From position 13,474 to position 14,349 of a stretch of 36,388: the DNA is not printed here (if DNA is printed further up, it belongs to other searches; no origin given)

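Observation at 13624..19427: Two minimal biotin-protein-ligase paralogs bracket the carboxylase gene, and one has degenerate catalytic motifs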

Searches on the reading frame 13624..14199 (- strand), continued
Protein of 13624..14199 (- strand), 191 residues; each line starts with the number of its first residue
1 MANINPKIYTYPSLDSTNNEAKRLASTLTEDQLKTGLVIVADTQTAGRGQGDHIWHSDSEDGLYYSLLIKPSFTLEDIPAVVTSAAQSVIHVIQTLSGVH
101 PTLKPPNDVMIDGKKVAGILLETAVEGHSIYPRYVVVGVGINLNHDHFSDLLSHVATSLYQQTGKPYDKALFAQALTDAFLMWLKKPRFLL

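Call 16: find_homologous_proteins(query=window:13624-14199:-)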
Query window:13624-14199:- (191 aa): 519 proteins with E <= 0.001 among 711 candidates; the best 120 are listed.
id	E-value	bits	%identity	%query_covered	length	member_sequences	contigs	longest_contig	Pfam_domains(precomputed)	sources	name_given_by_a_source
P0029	4.7e-122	422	100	100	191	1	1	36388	PF03099.25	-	-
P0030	8.4e-38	148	48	86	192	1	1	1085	PF03099.25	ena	-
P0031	4.9e-36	142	47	87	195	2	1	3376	PF03099.25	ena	-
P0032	2.0e-33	134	39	92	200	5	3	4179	PF03099.25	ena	-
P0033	1.3e-32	131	48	76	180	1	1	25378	PF03099.25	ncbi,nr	ncbi:biotin--[acetyl-CoA-carboxylase] ligase [Candidatus Marinamargulisbacteria bacterium SCGC AAA07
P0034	9.8e-30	121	41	89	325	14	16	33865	PF13412.13,PF08279.19,PF03099.25,PF02237.24,PF16917.11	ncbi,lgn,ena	-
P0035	1.1e-29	121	43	88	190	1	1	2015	PF03099.25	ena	-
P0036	1.4e-29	121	41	91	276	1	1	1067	PF03099.25,PF02237.24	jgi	jgi:BirA family biotin operon repressor/biotin-[acetyl-CoA-carboxylase] ligase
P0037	2.9e-29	120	41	89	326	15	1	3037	PF13412.13,PF08279.19,PF03099.25,PF02237.24,PF16917.11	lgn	-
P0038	4.1e-29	119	42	88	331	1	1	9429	PF03099.25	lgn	-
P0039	5.8e-29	119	44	85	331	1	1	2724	PF03099.25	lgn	-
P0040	6.0e-29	119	42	85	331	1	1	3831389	PF03099.25,PF02237.24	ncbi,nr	ncbi:MAG: biotin--[acetyl-CoA-carboxylase] ligase [Candidatus Zixiibacteriota bacterium]|nr:MAG: bio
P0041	2.6e-28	117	41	93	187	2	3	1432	PF03099.25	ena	-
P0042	3.5e-28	116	40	94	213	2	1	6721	PF03099.25,PF16917.11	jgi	jgi:BirA family transcriptional regulator, biotin operon repressor / biotin---[acetyl-CoA-carboxylas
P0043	4.3e-28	116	40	92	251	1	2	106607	PF03099.25,PF02237.24,PF16917.11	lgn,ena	-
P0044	6.9e-28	115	39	92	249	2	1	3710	PF03099.25,PF02237.24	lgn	-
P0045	2.1e-27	114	38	93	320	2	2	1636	PF13412.13,PF08279.19,PF03099.25,PF02237.24,PF16917.11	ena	-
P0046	2.2e-27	114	39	95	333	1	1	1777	PF08279.19,PF03099.25,PF02237.24,PF16917.11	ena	-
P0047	2.6e-25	107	37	83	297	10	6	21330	PF03099.25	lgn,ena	-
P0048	3.1e-25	107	42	87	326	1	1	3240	PF13412.13,PF08279.19,PF03099.25,PF02237.24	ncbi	-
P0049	3.2e-25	107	38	87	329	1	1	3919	PF13412.13,PF08279.19,PF03099.25,PF02237.24,PF16917.11,PF12802.14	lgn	-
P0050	3.8e-25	107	34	93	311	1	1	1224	PF13412.13,PF08279.19,PF03099.25,PF02237.24,PF16917.11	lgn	-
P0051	8.6e-25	105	36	95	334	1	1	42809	PF13412.13,PF08279.19,PF03099.25,PF02237.24,PF16917.11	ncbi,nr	ncbi:MAG: biotin--[acetyl-CoA-carboxylase] ligase [Deltaproteobacteria bacterium]|nr:biotin--[acetyl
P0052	4.1e-24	103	37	89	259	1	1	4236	PF03099.25,PF02237.24,PF16917.11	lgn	-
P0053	4.1e-24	103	39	92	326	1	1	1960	PF08279.19,PF03099.25,PF02237.24,PF16917.11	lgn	-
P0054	9.8e-24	102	39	92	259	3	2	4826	PF03099.25,PF02237.24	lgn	-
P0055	1.9e-23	101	37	91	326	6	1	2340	PF08279.19,PF03099.25,PF02237.24,PF16917.11,PF12802.14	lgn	-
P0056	3.6e-23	100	40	87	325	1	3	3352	PF13412.13,PF08279.19,PF03099.25,PF02237.24,PF16917.11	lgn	-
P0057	3.7e-23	100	37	99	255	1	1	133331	PF03099.25,PF02237.24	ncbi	-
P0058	5.1e-23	100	40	89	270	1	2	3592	PF03099.25,PF02237.24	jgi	jgi:BirA family biotin operon repressor/biotin-[acetyl-CoA-carboxylase] ligase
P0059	7.8e-23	99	36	96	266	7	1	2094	PF03099.25,PF02237.24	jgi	jgi:BirA family biotin operon repressor/biotin-[acetyl-CoA-carboxylase] ligase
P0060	1.2e-22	98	38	92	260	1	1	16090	PF03099.25,PF02237.24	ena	-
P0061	1.2e-22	98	37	94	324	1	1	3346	PF08279.19,PF03099.25,PF02237.24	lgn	-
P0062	1.9e-22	98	39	91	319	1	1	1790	PF08279.19,PF03099.25,PF02237.24,PF16917.11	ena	-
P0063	2.2e-22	98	37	89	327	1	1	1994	PF13412.13,PF08279.19,PF03099.25,PF02237.24,PF16917.11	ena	-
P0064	3.9e-22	97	43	74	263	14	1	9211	PF03099.25,PF02237.24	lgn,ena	-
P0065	4.5e-22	97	38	67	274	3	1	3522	PF03099.25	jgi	jgi:BirA family biotin operon repressor/biotin-[acetyl-CoA-carboxylase] ligase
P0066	5.3e-22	96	40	83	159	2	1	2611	PF03099.25,PF21948.2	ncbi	ncbi:MAG: biotin--[acetyl-CoA-carboxylase] ligase, partial [Candidatus Margulisiibacteriota bacteriu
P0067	6.9e-22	96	38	97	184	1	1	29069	PF03099.25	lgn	-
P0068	7.2e-22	96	41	81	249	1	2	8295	PF03099.25,PF02237.24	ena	-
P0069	7.6e-22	96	41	74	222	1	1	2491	PF03099.25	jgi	jgi:BirA family transcriptional regulator, biotin operon repressor / biotin---[acetyl-CoA-carboxylas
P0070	1.2e-21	95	35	88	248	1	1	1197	PF03099.25,PF02237.24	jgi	jgi:BirA family biotin operon repressor/biotin-[acetyl-CoA-carboxylase] ligase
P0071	1.3e-21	95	36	94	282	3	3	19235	PF03099.25,PF02237.24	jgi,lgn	-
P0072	1.3e-21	95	41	83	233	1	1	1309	PF03099.25,PF02237.24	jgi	jgi:BirA family biotin operon repressor/biotin-[acetyl-CoA-carboxylase] ligase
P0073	1.4e-21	95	35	98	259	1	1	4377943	PF03099.25,PF02237.24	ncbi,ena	-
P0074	1.5e-21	95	35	88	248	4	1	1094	PF03099.25,PF02237.24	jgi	-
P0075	1.5e-21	95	37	88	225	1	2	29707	PF03099.25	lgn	-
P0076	2.3e-21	94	32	94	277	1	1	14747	PF03099.25,PF02237.24,PF16917.11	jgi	jgi:BirA family biotin operon repressor/biotin-[acetyl-CoA-carboxylase] ligase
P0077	3.3e-21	94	37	96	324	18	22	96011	PF08279.19,PF03099.25,PF02237.24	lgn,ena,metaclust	metaclust:\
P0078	3.4e-21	94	42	80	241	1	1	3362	PF03099.25,PF02237.24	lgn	-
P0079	3.7e-21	94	37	93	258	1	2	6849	PF03099.25,PF02237.24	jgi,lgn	jgi:BirA family biotin operon repressor/biotin-[acetyl-CoA-carboxylase] ligase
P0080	4.6e-21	93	41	75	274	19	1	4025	PF03099.25,PF02237.24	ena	-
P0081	4.8e-21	93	34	88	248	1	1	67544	PF03099.25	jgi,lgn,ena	-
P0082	5.3e-21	93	37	91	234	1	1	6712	PF03099.25,PF16917.11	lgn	-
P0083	5.9e-21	93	37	94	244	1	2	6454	PF03099.25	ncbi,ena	-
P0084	6.5e-21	93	42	68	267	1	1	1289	PF03099.25,PF02237.24,PF16917.11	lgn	-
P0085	7.0e-21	93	36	90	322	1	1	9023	PF08279.19,PF03099.25,PF02237.24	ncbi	-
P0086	7.8e-21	92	37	87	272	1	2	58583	PF03099.25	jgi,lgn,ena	-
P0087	1.0e-20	92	38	91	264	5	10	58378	PF03099.25,PF02237.24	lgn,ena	-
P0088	1.1e-20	92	35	90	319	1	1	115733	PF13412.13,PF08279.19,PF03099.25,PF02237.24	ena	-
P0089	1.3e-20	92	33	92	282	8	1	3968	PF03099.25,PF02237.24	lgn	-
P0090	1.7e-20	91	42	72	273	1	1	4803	PF03099.25,PF02237.24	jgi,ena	-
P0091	1.8e-20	91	40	74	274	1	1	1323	PF03099.25,PF02237.24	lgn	-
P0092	2.0e-20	91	41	74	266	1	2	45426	PF03099.25,PF02237.24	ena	-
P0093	2.2e-20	91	36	91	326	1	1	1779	PF13412.13,PF08279.19,PF03099.25,PF02237.24,PF16917.11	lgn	-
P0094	2.2e-20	91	32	94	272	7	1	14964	PF03099.25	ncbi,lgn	-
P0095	2.8e-20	91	37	93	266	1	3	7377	PF03099.25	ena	-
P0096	2.9e-20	91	41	80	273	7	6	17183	PF03099.25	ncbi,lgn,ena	-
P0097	5.0e-20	90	32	97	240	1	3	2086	PF03099.25,PF02237.24,PF16917.11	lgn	-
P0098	7.8e-20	89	41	72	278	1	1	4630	PF03099.25,PF02237.24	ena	-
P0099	8.8e-20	89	34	87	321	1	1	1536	PF08279.19,PF03099.25,PF02237.24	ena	-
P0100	9.3e-20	89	35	99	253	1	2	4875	PF03099.25,PF02237.24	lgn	-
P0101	9.9e-20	89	34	87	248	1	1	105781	PF03099.25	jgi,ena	-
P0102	9.9e-20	89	34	94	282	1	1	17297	PF03099.25,PF02237.24,PF16917.11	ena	-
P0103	1.1e-19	89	38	86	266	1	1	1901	PF03099.25,PF02237.24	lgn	-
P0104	1.2e-19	89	39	88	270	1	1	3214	PF03099.25,PF02237.24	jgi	jgi:BirA family transcriptional regulator, biotin operon repressor / biotin---[acetyl-CoA-carboxylas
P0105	1.2e-19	89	35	93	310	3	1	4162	PF13412.13,PF08279.19,PF03099.25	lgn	-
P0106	1.5e-19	88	37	93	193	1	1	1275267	PF03099.25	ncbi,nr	ncbi:MAG: biotin--[acetyl-CoA-carboxylase] ligase [Candidatus Omnitrophota bacterium]|nr:MAG: biotin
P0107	1.6e-19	88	33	94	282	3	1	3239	PF03099.25,PF02237.24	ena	-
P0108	1.7e-19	88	39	90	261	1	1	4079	PF03099.25,PF16917.11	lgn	-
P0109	1.7e-19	88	38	96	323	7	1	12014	PF08279.19,PF03099.25,PF02237.24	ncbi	-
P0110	2.0e-19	88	41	71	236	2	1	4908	PF03099.25,PF02237.24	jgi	jgi:BirA family biotin operon repressor/biotin-[acetyl-CoA-carboxylase] ligase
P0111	2.3e-19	88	40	86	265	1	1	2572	PF03099.25,PF02237.24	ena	-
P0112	2.5e-19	88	36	94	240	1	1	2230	PF03099.25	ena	-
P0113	2.8e-19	87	41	80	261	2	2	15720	PF03099.25,PF02237.24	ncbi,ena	-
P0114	2.9e-19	87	32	94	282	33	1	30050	PF03099.25,PF02237.24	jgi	jgi:BirA family biotin operon repressor/biotin-[acetyl-CoA-carboxylase] ligase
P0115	3.2e-19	87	39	74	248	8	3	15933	PF03099.25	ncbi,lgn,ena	-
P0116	3.4e-19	87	38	90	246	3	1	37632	PF03099.25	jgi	jgi:BirA family biotin operon repressor/biotin-[acetyl-CoA-carboxylase] ligase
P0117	3.5e-19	87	36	94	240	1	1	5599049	PF03099.25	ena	-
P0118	3.9e-19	87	35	97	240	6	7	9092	PF03099.25,PF21948.2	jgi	jgi:BirA family biotin operon repressor/biotin-[acetyl-CoA-carboxylase] ligase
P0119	4.1e-19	87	35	91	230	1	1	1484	PF03099.25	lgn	-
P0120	4.1e-19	87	42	74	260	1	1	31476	PF03099.25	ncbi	-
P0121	4.3e-19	87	31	93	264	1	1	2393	PF03099.25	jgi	jgi:BirA family biotin operon repressor/biotin-[acetyl-CoA-carboxylase] ligase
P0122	4.3e-19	87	42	74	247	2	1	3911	PF03099.25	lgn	-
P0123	4.3e-19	87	37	90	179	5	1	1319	PF03099.25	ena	-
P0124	4.4e-19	87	35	94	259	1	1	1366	PF03099.25,PF02237.24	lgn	-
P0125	4.7e-19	87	34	94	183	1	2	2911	PF03099.25,PF21948.2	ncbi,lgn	-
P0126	4.9e-19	87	39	89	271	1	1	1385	PF03099.25,PF02237.24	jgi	jgi:BirA family transcriptional regulator, biotin operon repressor / biotin---[acetyl-CoA-carboxylas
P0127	5.8e-19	86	32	93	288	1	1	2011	PF03099.25,PF02237.24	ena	-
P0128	6.1e-19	86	43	71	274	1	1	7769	PF03099.25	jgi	jgi:BirA family transcriptional regulator, biotin operon repressor / biotin---[acetyl-CoA-carboxylas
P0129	6.9e-19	86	41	80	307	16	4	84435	PF03099.25,PF02237.24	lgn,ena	-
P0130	9.5e-19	86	37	98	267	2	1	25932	PF03099.25,PF02237.24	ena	-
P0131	9.6e-19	86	41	80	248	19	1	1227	PF03099.25,PF02237.24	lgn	-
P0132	1.1e-18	85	41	80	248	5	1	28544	PF03099.25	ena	-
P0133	1.2e-18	85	36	93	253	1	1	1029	PF03099.25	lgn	-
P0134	1.5e-18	85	31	94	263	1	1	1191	PF03099.25,PF02237.24,PF16917.11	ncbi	-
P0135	1.5e-18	85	34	92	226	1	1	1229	PF03099.25,PF02237.24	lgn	-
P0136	1.9e-18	85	36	92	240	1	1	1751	PF03099.25,PF02237.24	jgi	jgi:BirA family biotin operon repressor/biotin-[acetyl-CoA-carboxylase] ligase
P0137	2.0e-18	85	38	96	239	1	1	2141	PF03099.25,PF02237.24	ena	-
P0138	2.2e-18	85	40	71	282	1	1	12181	PF03099.25,PF02237.24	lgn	-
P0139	2.5e-18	84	35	90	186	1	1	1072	PF03099.25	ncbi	-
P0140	2.9e-18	84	36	80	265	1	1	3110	PF03099.25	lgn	-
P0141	3.7e-18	84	36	91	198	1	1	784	PF03099.25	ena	-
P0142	4.6e-18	83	38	91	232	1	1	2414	PF03099.25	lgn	-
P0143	4.7e-18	83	37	91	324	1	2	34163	PF13412.13,PF08279.19,PF03099.25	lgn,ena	-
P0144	5.0e-18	83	37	82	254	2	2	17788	PF03099.25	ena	-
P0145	5.9e-18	83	40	70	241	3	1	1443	PF03099.25,PF02237.24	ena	-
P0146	6.5e-18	83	40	75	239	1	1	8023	PF03099.25,PF02237.24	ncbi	-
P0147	6.8e-18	83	38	63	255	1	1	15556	PF03099.25,PF02237.24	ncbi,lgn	-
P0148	6.9e-18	83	34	94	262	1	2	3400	PF03099.25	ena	-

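Call 28: find_encoding_contigs(protein=P0033, flank=10000, max_places=3)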
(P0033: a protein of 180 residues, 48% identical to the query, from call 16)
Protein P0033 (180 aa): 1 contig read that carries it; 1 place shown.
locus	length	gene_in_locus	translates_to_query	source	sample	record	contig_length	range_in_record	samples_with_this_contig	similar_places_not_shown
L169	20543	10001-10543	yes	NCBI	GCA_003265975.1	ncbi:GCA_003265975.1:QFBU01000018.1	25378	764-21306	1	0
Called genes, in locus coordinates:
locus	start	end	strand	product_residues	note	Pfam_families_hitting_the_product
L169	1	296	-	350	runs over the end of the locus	PF01728:FtsJ (weak), PF13489:Methyltransf_23, PF01135:PCMT (faint), PF01209:Ubie_methyltran, PF08241:Methyltransf_11, PF08242:Methyltransf_12, PF13649:Methyltransf_25, PF13847:Methyltransf_31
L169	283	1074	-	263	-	PF01048:PNP_UDP_1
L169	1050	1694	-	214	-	PF01983:CofC, PF09837:DUF2064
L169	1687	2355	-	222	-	PF00535:Glycos_transf_2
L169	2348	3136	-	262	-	PF04784:DUF547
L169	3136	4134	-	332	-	PF04055:Radical_SAM, PF12345:DUF3641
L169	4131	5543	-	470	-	PF01262:AlaDh_PNT_C (faint), PF03486:HI0933_like (faint), PF07992:Pyr_redox_2, PF13738:Pyr_redox_3, PF00070:Pyr_redox, PF02852:Pyr_redox_dim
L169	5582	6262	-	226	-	PF09335:VTT_dom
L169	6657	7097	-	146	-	PF25179:LMF1_C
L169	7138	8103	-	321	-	PF06762:LMF1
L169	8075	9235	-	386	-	PF07063:HGLS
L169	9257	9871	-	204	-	PF12766:Pyridox_oxase_2 (faint), PF01243:PNPOx_N, PF16242:Pyrid_ox_like (faint), PF10590:PNP_phzG_C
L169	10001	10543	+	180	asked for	PF03099:BPL_LplA_LipB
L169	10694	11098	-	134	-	PF01526:DDE_Tnp_Tn3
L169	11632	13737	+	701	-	PF12437:GSIII_N, PF00120:Gln-synt_C, PF18318:Gln-synt_C-ter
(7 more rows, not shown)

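Call 29: find_encoding_contigs(protein=P0031, flank=10000, max_places=3)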
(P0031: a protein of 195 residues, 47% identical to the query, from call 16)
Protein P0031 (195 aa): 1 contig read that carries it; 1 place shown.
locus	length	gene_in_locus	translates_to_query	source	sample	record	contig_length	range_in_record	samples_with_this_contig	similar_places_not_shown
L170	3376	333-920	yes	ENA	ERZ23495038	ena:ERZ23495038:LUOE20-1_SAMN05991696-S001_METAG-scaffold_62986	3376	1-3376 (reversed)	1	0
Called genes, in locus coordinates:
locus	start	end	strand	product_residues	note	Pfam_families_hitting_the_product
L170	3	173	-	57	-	?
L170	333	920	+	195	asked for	PF03099:BPL_LplA_LipB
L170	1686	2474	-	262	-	-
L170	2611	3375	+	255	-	?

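Call 30: find_encoding_contigs(protein=P0032, flank=10000, max_places=3)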
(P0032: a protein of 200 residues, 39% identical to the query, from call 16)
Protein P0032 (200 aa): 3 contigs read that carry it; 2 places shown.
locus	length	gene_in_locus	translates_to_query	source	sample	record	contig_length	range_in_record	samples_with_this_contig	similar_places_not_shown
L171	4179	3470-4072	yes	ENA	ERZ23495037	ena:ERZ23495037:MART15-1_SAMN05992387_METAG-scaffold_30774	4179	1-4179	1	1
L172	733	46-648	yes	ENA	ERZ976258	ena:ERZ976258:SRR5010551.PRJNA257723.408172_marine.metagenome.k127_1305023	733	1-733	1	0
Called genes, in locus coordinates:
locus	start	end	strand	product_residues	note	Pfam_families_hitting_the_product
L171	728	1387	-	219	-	-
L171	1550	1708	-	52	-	PF08238:Sel1 (weak)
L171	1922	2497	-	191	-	PF07510:GmrSD_C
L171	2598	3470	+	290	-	PF07063:HGLS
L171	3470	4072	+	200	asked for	PF03099:BPL_LplA_LipB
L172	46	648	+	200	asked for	PF03099:BPL_LplA_LipB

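Call 49: search_protein_families(library=ncbifam, proteins=[P0033], max_evalue=1e-10)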
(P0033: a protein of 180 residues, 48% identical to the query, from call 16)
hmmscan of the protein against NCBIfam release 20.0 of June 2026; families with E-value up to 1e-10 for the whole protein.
P0033 (180 aa): 10 families
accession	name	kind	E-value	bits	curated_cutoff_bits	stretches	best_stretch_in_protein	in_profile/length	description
TIGR00121.1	birA_ligase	equivalog_domain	2.4e-36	125.5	83.1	1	8-179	7-168/235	biotin--[acetyl-CoA-carboxylase] ligase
NF006206.0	PRK08330.1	equivalog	1.2e-29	103.3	311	1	5-177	15-173/243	biotin--protein ligase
NF008846.0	PRK11886.1-1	equivalog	3.2e-25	89.1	353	1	31-158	102-228/312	bifunctional biotin--[acetyl-CoA-carboxylase] ligase/biotin operon repressor BirA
NF008848.0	PRK11886.1-3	equivalog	2.7e-24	85.8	362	1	13-177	87-247/319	bifunctional biotin--[acetyl-CoA-carboxylase] ligase/biotin operon repressor BirA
NF008847.0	PRK11886.1-2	equivalog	3e-23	82.7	293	1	14-178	88-249/320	bifunctional biotin--[acetyl-CoA-carboxylase] ligase/biotin operon repressor BirA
NF004607.0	PRK05935.1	equivalog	4.5e-19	69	219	1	3-178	5-174/190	biotin--protein ligase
NF008850.0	PRK11886.1-5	equivalog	5.1e-16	58.7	489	1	20-178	94-249/320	bifunctional biotin--[acetyl-CoA-carboxylase] ligase/biotin operon repressor BirA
NF005405.0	PRK06955.1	equivalog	5.8e-15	55.2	312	1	11-142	43-177/300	biotin--[acetyl-CoA-carboxylase] ligase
NF006294.0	PRK08477.1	equivalog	1.1e-14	54.3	179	1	2-176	5-172/214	biotin--[acetyl-CoA-carboxylase] ligase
NF008849.0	PRK11886.1-4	equivalog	1.1e-12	47.8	474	1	22-177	96-248/320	bifunctional biotin--[acetyl-CoA-carboxylase] ligase/biotin operon repressor BirA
